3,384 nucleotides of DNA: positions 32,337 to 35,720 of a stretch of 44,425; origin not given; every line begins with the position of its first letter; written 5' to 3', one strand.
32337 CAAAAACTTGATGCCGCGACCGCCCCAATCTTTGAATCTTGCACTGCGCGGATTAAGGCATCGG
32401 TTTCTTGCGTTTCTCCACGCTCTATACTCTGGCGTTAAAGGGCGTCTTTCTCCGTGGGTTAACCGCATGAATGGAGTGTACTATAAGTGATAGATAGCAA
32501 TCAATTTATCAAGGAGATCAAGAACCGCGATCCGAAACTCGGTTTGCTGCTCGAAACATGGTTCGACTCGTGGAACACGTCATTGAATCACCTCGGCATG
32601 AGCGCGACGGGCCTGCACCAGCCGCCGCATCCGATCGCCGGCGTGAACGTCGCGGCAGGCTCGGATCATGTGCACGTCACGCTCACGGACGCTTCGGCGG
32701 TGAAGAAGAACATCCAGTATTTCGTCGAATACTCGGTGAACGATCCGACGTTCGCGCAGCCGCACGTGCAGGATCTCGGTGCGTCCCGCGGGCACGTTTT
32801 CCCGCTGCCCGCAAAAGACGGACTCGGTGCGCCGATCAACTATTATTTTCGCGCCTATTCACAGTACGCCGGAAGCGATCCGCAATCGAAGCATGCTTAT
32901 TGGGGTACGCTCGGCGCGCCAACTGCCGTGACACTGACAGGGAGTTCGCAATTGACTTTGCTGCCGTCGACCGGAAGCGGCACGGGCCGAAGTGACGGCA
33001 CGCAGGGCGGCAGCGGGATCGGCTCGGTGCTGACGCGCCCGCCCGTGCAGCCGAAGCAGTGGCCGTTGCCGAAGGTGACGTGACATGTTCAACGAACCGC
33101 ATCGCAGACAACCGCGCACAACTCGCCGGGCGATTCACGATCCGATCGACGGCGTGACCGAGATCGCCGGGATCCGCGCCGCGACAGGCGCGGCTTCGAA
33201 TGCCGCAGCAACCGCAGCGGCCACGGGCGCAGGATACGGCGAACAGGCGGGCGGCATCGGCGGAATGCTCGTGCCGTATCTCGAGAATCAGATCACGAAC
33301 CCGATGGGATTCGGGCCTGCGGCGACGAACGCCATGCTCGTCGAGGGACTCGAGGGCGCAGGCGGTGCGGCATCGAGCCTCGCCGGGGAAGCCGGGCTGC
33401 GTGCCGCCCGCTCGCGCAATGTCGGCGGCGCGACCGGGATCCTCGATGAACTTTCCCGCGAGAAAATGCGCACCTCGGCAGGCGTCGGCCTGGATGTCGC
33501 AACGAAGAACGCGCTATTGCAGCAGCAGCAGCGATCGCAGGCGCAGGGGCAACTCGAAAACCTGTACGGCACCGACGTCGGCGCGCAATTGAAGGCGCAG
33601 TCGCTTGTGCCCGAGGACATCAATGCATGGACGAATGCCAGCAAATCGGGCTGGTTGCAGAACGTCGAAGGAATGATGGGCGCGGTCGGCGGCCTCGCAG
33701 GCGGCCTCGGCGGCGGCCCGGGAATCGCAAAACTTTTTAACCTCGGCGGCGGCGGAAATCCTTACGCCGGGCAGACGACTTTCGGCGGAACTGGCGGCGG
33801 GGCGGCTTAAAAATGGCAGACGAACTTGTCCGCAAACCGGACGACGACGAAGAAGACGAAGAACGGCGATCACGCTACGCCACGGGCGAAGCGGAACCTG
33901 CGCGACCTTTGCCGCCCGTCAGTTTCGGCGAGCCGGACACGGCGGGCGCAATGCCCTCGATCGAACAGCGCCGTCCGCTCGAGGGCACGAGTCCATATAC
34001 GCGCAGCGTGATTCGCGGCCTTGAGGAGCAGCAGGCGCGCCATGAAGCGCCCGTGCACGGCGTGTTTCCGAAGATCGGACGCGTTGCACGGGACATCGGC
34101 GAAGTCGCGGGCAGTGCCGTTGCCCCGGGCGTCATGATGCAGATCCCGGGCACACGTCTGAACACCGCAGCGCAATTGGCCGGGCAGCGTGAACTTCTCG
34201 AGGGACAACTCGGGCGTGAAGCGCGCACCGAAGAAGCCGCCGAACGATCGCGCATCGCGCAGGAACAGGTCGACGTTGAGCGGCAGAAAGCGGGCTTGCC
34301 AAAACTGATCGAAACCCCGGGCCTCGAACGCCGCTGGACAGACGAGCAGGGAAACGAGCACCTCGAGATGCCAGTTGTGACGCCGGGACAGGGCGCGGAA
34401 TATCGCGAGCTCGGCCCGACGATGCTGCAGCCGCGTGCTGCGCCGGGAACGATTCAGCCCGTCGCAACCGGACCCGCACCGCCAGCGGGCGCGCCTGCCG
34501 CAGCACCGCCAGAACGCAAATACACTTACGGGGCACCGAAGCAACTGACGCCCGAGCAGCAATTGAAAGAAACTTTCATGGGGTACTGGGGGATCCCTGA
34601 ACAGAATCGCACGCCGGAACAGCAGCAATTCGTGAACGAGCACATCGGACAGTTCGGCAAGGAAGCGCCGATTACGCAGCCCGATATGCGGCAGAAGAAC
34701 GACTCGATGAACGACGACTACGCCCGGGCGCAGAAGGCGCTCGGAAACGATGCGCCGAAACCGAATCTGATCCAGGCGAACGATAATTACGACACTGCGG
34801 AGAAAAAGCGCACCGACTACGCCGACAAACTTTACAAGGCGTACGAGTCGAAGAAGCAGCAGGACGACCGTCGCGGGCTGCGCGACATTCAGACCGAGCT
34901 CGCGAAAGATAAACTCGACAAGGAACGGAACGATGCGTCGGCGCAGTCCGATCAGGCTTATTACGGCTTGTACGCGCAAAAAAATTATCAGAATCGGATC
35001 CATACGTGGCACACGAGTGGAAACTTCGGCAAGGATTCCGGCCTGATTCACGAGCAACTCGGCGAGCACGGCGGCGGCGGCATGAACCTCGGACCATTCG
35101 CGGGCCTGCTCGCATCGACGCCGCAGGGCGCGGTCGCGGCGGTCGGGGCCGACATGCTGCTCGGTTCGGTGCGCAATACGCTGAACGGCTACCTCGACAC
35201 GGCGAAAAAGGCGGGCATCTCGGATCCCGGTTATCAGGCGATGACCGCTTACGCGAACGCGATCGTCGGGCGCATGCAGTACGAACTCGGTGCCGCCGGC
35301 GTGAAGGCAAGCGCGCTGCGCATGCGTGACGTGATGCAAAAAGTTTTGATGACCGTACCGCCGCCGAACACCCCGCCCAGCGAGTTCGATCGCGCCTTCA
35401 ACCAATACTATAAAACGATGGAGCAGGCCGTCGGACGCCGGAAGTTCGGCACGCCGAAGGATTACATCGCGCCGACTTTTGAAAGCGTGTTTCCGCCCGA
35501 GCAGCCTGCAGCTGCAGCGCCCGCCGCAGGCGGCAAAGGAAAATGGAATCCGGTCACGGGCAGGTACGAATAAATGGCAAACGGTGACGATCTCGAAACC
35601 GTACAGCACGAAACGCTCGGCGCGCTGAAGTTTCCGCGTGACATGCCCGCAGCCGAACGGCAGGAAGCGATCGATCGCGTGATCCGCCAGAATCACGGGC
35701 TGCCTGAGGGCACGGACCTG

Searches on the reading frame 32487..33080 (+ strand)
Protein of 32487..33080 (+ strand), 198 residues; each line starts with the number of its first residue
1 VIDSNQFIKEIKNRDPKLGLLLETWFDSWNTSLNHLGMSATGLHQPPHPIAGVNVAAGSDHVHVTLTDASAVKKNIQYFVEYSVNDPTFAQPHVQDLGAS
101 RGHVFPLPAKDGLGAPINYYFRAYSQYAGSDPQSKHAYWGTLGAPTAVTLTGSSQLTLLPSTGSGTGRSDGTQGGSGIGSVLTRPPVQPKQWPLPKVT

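Call 3: search_protein_families(library=pfam, proteins=[window:32487-33080:+], max_evalue=1)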
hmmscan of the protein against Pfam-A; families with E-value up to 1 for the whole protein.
window:32487-33080:+ (198 aa): 2 families
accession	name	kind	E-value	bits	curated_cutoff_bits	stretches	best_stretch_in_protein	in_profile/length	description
PF05220.18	MgpC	-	0.041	13.7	27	1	34-133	57-154/226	MgpC adhesin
PF23806.1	Phage_TTP_14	-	0.053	13.4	27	1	110-146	129-166/292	Phage tail tube protein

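Call 4: search_protein_families(library=phrogs, proteins=[window:32487-33080:+], max_evalue=0.01)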
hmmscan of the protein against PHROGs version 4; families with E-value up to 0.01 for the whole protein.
window:32487-33080:+ (198 aa): 1 family
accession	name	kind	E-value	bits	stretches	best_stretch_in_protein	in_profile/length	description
phrog_3185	-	head and packaging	0.0092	16.3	0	110-147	128-166/289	virion structural protein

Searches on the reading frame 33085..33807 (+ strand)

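Call 3: search_protein_families(library=pfam, proteins=[window:33085-33807:+], max_evalue=1)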
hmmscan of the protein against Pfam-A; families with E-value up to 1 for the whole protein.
window:33085-33807:+ (241 aa): 0 families

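Call 4: search_protein_families(library=phrogs, proteins=[window:33085-33807:+], max_evalue=0.01)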
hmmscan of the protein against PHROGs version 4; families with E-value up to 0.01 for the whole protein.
window:33085-33807:+ (241 aa): 0 families

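Call 7: search_protein_families(library=ncbifam, proteins=[window:33085-33807:+], max_evalue=1)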
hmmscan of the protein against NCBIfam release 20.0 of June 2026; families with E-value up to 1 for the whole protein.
window:33085-33807:+ (241 aa): 1 family
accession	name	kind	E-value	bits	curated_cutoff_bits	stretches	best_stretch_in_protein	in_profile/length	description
NF033625.1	HpxZ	equivalog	0.072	13.5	135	0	131-170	20-59/122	oxalurate catabolism protein HpxZ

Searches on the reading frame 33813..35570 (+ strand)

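Call 3: search_protein_families(library=pfam, proteins=[window:33813-35570:+], max_evalue=1)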
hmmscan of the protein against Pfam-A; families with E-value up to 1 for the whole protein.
window:33813-35570:+ (586 aa): 0 families

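Call 4: search_protein_families(library=phrogs, proteins=[window:33813-35570:+], max_evalue=0.01)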
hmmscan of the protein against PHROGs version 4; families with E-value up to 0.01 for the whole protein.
window:33813-35570:+ (586 aa): 0 families

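Call 7: search_protein_families(library=ncbifam, proteins=[window:33813-35570:+], max_evalue=1)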
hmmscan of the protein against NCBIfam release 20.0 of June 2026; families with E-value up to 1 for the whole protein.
window:33813-35570:+ (586 aa): 1 family
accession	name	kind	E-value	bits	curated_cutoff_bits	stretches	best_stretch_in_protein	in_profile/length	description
NF051442.1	NheB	equivalog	0.25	10.4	500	1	300-368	106-174/398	non-hemolytic enterotoxin subunit B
